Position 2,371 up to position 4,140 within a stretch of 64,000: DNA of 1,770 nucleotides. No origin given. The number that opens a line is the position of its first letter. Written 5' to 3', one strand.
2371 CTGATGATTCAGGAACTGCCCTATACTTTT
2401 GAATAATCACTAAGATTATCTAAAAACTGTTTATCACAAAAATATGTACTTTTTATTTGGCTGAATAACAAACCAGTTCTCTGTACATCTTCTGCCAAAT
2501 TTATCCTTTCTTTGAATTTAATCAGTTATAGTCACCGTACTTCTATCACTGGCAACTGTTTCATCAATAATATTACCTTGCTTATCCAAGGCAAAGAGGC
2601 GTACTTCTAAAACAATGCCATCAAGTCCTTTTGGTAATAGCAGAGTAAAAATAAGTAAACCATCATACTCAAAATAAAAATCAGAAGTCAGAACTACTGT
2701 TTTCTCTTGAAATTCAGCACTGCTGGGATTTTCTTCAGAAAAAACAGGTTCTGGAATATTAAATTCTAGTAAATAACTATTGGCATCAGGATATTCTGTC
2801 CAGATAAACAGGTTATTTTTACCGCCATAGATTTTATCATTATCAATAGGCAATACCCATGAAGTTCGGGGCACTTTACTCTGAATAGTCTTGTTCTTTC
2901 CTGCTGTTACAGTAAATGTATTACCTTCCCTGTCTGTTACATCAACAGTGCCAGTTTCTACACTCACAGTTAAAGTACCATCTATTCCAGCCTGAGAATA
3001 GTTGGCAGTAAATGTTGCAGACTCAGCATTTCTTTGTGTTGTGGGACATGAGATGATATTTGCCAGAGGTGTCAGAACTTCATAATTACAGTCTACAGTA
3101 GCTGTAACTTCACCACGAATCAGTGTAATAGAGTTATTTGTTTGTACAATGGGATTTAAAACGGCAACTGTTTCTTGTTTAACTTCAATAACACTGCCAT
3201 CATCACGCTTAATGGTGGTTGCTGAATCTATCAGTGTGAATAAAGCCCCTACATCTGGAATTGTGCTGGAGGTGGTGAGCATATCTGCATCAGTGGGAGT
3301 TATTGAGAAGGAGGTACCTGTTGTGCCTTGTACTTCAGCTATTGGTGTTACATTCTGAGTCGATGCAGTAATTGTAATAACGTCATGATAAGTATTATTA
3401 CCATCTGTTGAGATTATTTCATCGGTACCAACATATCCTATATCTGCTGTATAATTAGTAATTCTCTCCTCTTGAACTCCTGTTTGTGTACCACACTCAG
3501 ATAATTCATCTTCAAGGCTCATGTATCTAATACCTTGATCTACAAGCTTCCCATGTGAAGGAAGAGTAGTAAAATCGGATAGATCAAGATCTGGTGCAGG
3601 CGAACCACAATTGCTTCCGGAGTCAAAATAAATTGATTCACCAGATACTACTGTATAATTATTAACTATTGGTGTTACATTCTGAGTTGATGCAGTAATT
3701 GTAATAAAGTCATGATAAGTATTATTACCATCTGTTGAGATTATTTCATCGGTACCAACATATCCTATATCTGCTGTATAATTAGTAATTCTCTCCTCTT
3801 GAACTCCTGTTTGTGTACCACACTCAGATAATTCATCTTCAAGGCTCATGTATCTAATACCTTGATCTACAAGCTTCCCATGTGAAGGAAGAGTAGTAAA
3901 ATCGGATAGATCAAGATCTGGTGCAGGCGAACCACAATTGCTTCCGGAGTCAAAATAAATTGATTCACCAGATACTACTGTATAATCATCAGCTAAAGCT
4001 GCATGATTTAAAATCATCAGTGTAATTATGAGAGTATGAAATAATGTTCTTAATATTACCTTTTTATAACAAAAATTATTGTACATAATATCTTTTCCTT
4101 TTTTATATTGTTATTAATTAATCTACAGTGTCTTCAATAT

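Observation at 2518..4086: Modular secreted protein family: swappable N-terminal passenger on a shared FecR-like plus beta-sandwich tail (paralog at 54991-56379)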

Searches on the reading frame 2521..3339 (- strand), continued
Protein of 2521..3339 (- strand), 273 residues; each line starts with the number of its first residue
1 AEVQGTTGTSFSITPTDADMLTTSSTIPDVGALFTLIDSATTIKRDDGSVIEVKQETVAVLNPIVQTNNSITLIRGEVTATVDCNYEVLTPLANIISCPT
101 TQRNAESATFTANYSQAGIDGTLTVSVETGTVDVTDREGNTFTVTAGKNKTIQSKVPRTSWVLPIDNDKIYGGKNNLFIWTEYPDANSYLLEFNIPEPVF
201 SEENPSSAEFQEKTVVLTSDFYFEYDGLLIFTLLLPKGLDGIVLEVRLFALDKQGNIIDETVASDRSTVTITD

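Call 42: search_protein_families(library=ncbifam, alignment_id=A3, max_evalue=0.001)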
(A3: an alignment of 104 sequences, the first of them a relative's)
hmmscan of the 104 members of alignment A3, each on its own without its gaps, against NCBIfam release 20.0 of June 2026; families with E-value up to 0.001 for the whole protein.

A. member 1, P0027 (522 aa): 0 families

B. families by the number of members that match (of 104 scanned): 21 families
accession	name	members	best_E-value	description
NF047849.1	Lsa33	15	1.6e-17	surface adhesin Lsa33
NF033682.1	retention_LapA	13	1.2e-07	retention module-containing protein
NF033165.1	lipo_LipL45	9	5.9e-12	lipoprotein LipL45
NF047876.1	Lsa19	5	1.3e-09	adhesin Lsa19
NF041381.1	XopAC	2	6.7e-10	XopAC/AvrAC family type III secretion system effector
NF007296.1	PRK09774.1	2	1.6e-06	ferric citrate uptake sigma factor regulator FecR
NF047494.1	Lepto_SBBP_lipo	1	1.2e-26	SBBP repeat beta-propeller lipoprotein, LipL53 family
NF052521.1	TafC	1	6.7e-16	TafC family fimbrial protein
NF041400.1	XopAE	1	1.2e-12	type III secretion system effector XopAE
TIGR02608.1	delta_60_rpt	1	2.2e-11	delta-60 repeat domain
TIGR04134.1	lipo_with_rSAM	1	5.2e-08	radical SAM-associated putative lipoprotein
NF047464.1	FibnectbindLIC11051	1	5.8e-08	LIC_11051 family fibronectin-binding protein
TIGR00845.1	caca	1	1.1e-07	sodium/calcium exchanger 1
NF033845.1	MSCRAMM_ClfB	1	2.1e-07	MSCRAMM family adhesin clumping factor ClfB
NF008084.0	PRK10819.1-5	1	5e-06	TonB system transport protein TonB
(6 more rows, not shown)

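Call 44: search_protein_families(library=ncbifam, proteins=[P0027, P0001, P0003, P0017, P0028, P0029, P0033, P0041, P0043, P0090], max_evalue=0.1)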
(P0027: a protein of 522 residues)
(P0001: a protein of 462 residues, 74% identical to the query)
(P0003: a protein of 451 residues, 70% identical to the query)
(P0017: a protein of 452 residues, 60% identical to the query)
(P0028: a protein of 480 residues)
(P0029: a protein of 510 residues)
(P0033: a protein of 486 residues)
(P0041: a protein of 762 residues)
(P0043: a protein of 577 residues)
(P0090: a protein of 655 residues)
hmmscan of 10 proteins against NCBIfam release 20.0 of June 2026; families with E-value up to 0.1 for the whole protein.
P0027 (522 aa): 1 family
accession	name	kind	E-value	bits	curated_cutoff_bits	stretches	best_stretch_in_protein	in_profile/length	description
TIGR02048.1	gshA_cyano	equivalog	0.012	14.6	249.05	0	111-141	87-117/376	glutamate--cysteine ligase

P0001 (462 aa): 0 families

P0003 (451 aa): 3 families
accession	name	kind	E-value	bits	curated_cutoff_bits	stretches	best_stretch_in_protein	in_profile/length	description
NF047850.1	Lsa25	exception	0.006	16.4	260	1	81-134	124-174/207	surface adhesin Lsa25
NF046116.1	adhesin_Lcl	equivalog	0.043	12.4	500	1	76-161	354-430/431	collagen-like adhesin Lcl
NF052611.1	beta_gal_Bga2A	equivalog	0.073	11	999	1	210-361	647-791/1007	beta-galactosidase, LacZ type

P0017 (452 aa): 3 families
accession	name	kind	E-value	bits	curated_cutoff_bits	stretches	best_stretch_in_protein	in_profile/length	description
TIGR01879.1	hydantase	subfamily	0.0016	17.5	204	1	196-275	221-300/401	hydantoinase/carbamoylase family amidase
NF052611.1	beta_gal_Bga2A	equivalog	0.025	12.5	999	1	186-404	622-832/1007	beta-galactosidase, LacZ type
NF006771.0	PRK09290.1-5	subfamily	0.091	11.2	399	0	204-273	240-306/413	allantoate amidohydrolase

P0028 (480 aa): 2 families
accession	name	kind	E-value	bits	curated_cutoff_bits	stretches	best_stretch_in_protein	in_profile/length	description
NF047849.1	Lsa33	exception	0.019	14.2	420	1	240-357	63-182/310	surface adhesin Lsa33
NF052611.1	beta_gal_Bga2A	equivalog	0.064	11.2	999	1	186-389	586-790/1007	beta-galactosidase, LacZ type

P0029 (510 aa): 0 families

P0033 (486 aa): 2 families
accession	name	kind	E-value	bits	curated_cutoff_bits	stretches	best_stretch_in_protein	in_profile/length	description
TIGR01457.1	HAD-SF-IIA-hyp2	hypoth_equivalog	0.0026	17.3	247.65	1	147-272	67-190/249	TIGR01457 family HAD-type hydrolase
NF052611.1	beta_gal_Bga2A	equivalog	0.0032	15.5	999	1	239-401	641-796/1007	beta-galactosidase, LacZ type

P0041 (762 aa): 3 families
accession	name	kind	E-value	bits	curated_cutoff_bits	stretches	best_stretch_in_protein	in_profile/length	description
TIGR04134.1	lipo_with_rSAM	hypoth_equivalog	5.2e-08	33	39.8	0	23-84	42-110/150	radical SAM-associated putative lipoprotein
NF000535.3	MSCRAMM_SdrC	exception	0.00062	17.9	1700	0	345-400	513-564/963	MSCRAMM family adhesin SdrC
TIGR01016.1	sucCoAbeta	subfamily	0.05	12.5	375.55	1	494-578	90-171/386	succinate-CoA ligase subunit beta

P0043 (577 aa): 4 families
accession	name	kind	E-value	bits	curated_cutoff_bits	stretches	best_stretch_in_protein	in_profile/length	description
NF041400.1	XopAE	equivalog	1.2e-12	47.5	600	1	92-201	88-197/478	type III secretion system effector XopAE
NF041381.1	XopAC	subfamily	6.7e-10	38.2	450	1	91-196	87-190/451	XopAC/AvrAC family type III secretion system effector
NF047464.1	FibnectbindLIC11051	equivalog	5.8e-08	31.7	1000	1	96-196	560-657/685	LIC_11051 family fibronectin-binding protein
NF041351.1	XopL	equivalog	0.00031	19.6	500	1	96-185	179-267/497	type III secretion system leucine-rich repeat domain-containing effector XopL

P0090 (655 aa): 0 families

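Call 73: search_protein_families(library=ncbifam, proteins=[P0044, P0049, P0050, P0053, P0056, P0060, P0062, P0076, P0116, P0125], max_evalue=0.01)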
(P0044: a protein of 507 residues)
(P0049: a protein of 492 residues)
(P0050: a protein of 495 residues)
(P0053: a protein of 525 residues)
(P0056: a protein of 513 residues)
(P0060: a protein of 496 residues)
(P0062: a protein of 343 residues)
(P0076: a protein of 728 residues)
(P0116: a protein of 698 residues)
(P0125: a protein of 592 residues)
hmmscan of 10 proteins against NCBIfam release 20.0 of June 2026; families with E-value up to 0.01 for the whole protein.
P0044 (507 aa): 0 families

P0049 (492 aa): 0 families

P0050 (495 aa): 0 families

P0053 (525 aa): 1 family
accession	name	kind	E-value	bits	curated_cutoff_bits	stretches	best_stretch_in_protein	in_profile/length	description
NF052521.1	TafC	equivalog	6.7e-16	58.4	410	1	59-234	187-365/373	TafC family fimbrial protein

P0056 (513 aa): 0 families

P0060 (496 aa): 0 families

P0062 (343 aa): 0 families

P0076 (728 aa): 2 families
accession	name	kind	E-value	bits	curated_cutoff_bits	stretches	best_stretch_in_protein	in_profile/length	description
NF033682.1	retention_LapA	subfamily_domain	2.4e-05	24.5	50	1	337-401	3-68/145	retention module-containing protein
NF047849.1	Lsa33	exception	0.0055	15.9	420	0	343-475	35-172/310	surface adhesin Lsa33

P0116 (698 aa): 0 families

P0125 (592 aa): 5 families
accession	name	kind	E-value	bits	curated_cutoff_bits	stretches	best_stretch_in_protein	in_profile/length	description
NF047849.1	Lsa33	exception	2.5e-10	40.1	420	1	176-309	35-167/310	surface adhesin Lsa33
NF033682.1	retention_LapA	subfamily_domain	7.8e-07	29.4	50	1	170-234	3-68/145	retention module-containing protein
NF033165.1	lipo_LipL45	exception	2.2e-06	27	350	1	187-291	57-161/391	lipoprotein LipL45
NF047876.1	Lsa19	exception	7e-06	25.9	250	1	263-322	95-153/182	adhesin Lsa19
NF053582.1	motif_MiiA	domain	0.0033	17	24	1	207-220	5-18/27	MiiA motif-containing surface protein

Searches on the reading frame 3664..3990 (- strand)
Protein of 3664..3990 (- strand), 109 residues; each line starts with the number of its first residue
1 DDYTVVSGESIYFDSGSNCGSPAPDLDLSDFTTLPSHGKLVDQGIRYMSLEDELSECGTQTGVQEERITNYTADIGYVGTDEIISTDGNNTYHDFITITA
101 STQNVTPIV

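Call 74: search_solved_structures(query=window:3664-3990:-, max_evalue=10, show_alignments=2)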
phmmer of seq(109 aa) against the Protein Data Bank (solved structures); distinct sequences matched with E-value up to 10: 2.
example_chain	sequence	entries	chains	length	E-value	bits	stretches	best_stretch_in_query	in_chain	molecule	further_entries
3ejb_A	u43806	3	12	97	0.29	14.7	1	39-84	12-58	Acyl carrier protein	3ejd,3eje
9ka7_C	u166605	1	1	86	0.98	13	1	47-83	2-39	Acyl carrier protein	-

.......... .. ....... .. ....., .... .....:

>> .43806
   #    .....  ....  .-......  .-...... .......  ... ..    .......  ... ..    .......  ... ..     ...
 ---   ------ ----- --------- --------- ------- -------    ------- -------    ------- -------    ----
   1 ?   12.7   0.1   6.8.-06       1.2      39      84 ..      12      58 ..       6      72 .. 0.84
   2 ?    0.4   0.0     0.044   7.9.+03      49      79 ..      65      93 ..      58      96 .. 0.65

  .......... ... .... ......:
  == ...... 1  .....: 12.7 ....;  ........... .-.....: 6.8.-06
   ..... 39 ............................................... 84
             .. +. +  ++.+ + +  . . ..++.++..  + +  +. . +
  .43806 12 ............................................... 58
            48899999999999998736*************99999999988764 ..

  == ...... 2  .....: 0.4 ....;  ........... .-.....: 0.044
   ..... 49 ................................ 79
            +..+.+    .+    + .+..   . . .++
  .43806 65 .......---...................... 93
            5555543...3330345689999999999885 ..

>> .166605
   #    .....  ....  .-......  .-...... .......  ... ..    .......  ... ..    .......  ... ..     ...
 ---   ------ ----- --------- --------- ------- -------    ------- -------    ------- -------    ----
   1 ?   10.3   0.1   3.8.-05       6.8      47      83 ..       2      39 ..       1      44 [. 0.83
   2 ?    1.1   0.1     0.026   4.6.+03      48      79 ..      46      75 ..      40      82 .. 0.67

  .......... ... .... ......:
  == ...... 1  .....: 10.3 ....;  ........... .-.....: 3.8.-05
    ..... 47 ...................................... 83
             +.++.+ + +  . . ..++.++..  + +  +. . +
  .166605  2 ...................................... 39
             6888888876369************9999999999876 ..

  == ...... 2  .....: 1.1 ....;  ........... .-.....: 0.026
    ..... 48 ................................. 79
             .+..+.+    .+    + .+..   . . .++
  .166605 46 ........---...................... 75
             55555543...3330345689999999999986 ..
